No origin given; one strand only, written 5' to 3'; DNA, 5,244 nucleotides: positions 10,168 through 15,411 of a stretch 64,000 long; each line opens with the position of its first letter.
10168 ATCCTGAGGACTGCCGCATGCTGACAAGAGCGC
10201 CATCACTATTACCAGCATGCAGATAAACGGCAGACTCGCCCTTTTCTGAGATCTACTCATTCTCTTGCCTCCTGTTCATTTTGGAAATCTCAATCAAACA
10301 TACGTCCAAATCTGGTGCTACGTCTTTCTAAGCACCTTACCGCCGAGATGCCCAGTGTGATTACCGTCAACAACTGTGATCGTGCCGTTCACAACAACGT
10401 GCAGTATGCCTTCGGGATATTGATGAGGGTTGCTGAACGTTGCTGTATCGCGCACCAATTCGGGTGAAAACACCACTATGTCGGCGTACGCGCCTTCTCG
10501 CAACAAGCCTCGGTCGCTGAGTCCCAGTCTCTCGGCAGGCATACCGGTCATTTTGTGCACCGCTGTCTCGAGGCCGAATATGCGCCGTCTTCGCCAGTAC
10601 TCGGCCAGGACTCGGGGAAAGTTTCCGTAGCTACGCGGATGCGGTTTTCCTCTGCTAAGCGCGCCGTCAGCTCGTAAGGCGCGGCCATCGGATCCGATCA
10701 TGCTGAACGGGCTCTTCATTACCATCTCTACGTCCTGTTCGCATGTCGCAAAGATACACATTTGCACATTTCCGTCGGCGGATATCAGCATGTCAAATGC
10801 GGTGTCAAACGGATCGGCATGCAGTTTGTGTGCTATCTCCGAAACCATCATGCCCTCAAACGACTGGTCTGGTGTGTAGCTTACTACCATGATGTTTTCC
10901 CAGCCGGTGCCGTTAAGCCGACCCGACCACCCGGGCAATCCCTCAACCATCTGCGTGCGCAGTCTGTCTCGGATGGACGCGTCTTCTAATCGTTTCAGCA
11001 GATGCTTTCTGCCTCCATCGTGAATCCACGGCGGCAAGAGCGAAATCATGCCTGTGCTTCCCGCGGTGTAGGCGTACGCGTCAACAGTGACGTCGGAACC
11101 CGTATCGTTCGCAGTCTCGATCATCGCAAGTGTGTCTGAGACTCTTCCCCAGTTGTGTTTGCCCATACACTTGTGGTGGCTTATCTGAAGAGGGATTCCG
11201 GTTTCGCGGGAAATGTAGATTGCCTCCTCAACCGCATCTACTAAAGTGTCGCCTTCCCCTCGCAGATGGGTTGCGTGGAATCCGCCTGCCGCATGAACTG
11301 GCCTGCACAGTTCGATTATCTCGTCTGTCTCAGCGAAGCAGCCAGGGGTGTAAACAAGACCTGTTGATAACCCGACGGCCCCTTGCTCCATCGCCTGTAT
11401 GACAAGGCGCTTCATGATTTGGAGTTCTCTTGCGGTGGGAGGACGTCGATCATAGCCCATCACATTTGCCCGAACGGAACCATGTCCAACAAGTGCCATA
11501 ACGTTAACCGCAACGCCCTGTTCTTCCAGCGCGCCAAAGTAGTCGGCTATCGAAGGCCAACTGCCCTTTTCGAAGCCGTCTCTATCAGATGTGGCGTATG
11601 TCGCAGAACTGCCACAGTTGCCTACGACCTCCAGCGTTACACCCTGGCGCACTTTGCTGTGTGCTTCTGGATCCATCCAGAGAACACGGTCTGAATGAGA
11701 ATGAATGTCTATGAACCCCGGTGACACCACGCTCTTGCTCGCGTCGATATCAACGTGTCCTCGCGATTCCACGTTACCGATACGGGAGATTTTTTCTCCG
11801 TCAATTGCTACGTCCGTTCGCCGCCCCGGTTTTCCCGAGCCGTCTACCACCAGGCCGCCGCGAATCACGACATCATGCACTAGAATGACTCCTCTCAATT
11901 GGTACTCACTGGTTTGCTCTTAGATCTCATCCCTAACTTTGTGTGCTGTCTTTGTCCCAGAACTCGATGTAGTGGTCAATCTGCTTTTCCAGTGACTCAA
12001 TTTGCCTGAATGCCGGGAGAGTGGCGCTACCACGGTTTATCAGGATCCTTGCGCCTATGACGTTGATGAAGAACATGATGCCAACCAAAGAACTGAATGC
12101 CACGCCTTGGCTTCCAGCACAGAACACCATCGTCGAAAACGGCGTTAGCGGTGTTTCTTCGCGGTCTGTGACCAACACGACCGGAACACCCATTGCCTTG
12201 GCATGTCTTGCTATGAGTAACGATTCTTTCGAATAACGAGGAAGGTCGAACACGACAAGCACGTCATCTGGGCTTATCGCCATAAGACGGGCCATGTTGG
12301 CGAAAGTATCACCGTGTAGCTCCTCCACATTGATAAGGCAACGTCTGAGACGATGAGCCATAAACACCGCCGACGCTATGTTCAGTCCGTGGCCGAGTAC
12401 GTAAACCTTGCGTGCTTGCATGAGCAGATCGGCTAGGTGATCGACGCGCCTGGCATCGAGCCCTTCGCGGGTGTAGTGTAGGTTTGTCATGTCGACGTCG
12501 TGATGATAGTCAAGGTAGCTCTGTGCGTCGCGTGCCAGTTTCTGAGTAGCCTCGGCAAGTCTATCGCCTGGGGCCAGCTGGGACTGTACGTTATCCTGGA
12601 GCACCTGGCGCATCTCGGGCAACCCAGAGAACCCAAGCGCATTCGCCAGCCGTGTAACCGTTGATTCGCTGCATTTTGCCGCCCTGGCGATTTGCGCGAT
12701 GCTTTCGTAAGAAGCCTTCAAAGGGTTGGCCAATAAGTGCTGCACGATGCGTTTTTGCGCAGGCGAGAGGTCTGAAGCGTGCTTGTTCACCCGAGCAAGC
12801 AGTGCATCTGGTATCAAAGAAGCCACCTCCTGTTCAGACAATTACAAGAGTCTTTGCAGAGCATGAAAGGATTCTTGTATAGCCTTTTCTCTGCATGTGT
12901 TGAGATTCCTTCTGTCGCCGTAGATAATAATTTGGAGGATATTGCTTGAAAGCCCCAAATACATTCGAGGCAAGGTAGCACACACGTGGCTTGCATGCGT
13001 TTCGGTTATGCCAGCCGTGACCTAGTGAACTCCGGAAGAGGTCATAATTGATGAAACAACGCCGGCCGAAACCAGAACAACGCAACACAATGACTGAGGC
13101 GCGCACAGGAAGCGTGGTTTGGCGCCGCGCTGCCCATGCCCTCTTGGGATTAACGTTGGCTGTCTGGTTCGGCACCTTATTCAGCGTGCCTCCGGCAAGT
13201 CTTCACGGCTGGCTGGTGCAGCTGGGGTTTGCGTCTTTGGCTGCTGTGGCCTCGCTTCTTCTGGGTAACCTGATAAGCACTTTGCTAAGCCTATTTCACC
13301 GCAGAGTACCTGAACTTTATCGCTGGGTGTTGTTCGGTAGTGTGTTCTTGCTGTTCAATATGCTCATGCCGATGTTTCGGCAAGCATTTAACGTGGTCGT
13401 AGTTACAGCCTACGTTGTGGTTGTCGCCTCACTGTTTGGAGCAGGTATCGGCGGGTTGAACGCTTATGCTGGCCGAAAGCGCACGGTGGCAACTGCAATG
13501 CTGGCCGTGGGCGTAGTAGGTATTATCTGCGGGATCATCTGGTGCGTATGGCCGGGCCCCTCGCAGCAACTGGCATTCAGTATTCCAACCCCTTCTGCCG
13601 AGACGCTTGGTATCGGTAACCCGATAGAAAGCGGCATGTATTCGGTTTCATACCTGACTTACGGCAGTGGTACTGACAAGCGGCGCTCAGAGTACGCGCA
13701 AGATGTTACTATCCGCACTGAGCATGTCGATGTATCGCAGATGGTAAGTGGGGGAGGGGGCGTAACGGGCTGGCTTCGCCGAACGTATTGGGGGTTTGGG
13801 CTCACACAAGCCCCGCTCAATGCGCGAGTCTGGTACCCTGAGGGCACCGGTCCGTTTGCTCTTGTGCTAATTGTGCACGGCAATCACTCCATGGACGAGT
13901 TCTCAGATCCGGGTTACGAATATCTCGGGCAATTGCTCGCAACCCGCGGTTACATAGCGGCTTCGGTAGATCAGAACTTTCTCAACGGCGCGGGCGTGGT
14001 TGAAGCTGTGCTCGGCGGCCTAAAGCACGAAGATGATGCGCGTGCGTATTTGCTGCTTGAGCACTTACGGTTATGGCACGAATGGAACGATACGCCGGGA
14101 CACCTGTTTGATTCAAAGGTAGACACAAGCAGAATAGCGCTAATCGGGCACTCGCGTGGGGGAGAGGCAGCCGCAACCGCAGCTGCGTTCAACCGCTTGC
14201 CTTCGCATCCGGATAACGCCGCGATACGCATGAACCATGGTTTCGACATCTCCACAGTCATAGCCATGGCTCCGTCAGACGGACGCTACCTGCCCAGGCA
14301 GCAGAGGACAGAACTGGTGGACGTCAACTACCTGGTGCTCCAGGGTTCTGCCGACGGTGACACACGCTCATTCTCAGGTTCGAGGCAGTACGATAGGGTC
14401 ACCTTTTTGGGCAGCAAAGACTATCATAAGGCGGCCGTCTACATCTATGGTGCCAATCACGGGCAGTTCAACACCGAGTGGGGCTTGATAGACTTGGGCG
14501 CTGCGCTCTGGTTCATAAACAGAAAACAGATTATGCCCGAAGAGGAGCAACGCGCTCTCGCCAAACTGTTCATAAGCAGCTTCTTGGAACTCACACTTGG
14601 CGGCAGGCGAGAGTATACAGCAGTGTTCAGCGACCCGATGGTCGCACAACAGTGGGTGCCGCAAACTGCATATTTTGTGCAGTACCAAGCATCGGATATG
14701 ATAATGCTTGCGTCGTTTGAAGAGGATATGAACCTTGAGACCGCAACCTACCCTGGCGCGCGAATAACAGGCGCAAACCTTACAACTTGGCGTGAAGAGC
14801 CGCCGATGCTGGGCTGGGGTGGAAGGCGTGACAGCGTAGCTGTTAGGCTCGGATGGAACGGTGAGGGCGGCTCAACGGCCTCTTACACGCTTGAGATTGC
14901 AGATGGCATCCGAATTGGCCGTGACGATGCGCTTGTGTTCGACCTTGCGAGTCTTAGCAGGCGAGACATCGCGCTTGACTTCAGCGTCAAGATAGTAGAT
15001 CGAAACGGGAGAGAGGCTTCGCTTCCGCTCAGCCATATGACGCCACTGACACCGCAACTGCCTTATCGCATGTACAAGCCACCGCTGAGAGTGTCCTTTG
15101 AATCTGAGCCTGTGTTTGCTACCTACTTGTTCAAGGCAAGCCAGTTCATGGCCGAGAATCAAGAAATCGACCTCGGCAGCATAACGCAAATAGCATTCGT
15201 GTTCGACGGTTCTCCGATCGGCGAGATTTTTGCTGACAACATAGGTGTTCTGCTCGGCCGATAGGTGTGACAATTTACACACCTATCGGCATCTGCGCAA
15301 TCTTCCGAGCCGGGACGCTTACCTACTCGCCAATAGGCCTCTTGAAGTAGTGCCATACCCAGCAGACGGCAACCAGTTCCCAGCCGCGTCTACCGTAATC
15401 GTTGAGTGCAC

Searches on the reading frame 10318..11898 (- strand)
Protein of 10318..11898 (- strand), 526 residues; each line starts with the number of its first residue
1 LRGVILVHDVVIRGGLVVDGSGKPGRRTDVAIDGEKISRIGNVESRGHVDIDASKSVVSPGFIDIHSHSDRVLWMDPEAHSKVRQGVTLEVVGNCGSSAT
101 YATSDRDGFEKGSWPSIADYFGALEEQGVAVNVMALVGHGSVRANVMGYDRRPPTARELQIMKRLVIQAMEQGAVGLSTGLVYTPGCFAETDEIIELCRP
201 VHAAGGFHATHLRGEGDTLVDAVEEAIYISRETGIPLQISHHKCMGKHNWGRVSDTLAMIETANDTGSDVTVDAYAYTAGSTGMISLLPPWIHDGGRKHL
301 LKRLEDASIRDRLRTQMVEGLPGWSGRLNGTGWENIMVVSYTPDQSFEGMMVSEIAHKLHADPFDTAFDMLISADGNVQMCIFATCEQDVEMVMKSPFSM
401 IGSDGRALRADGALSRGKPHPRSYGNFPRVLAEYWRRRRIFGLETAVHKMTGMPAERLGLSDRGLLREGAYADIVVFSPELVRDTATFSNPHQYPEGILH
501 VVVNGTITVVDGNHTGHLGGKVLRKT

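Call 9: search_protein_families(library=pfam, proteins=[window:10318-11898:-])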
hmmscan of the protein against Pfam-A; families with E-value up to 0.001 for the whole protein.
window:10318-11898:- (526 aa): 2 families
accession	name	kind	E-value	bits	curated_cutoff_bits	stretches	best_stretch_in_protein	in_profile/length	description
PF07969.17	Amidohydro_3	-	4.1e-28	99.5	29.7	2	418-508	381-471/472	Amidohydrolase family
PF01979.26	Amidohydro_1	-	2.6e-10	40.5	25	1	398-506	244-343/345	Amidohydrolase family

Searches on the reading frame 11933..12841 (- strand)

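Call 9: search_protein_families(library=pfam, proteins=[window:11933-12841:-])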
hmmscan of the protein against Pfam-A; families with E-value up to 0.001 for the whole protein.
window:11933-12841:- (302 aa): 2 families
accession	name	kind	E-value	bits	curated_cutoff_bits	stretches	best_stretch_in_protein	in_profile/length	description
PF01418.23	HTH_6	-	2.9e-16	59.7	28.3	1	14-87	3-76/77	Helix-turn-helix domain, rpiR family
PF01380.27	SIS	-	7.8e-15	55.3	25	1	140-242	2-104/131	SIS domain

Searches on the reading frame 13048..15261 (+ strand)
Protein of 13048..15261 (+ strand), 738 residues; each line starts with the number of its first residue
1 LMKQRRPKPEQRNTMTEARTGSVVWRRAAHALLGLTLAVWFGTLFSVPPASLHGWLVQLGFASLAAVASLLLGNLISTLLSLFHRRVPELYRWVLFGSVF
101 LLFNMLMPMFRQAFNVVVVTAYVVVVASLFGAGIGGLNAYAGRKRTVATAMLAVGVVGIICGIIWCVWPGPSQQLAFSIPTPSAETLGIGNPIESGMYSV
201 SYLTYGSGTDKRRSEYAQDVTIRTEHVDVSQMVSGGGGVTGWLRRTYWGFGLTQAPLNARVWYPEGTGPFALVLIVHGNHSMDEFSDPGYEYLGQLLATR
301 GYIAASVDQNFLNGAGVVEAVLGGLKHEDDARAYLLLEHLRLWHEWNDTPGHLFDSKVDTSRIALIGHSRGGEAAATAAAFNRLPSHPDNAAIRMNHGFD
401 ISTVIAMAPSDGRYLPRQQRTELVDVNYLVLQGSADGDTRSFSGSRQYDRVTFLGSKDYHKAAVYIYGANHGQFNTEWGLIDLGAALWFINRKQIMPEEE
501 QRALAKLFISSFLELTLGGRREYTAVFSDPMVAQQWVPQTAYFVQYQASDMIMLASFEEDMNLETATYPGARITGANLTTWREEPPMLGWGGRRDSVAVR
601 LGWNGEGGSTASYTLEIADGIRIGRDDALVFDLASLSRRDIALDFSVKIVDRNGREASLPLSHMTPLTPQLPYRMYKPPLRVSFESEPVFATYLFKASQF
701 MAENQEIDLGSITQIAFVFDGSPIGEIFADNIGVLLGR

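Call 9: search_protein_families(library=pfam, proteins=[window:13048-15261:+])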
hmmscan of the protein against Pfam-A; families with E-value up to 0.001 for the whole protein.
window:13048-15261:+ (738 aa): 1 family
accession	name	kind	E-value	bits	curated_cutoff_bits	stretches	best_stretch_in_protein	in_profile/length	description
PF07224.18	Chlorophyllase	-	8.6e-05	21.9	26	0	255-415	27-158/301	Chlorophyllase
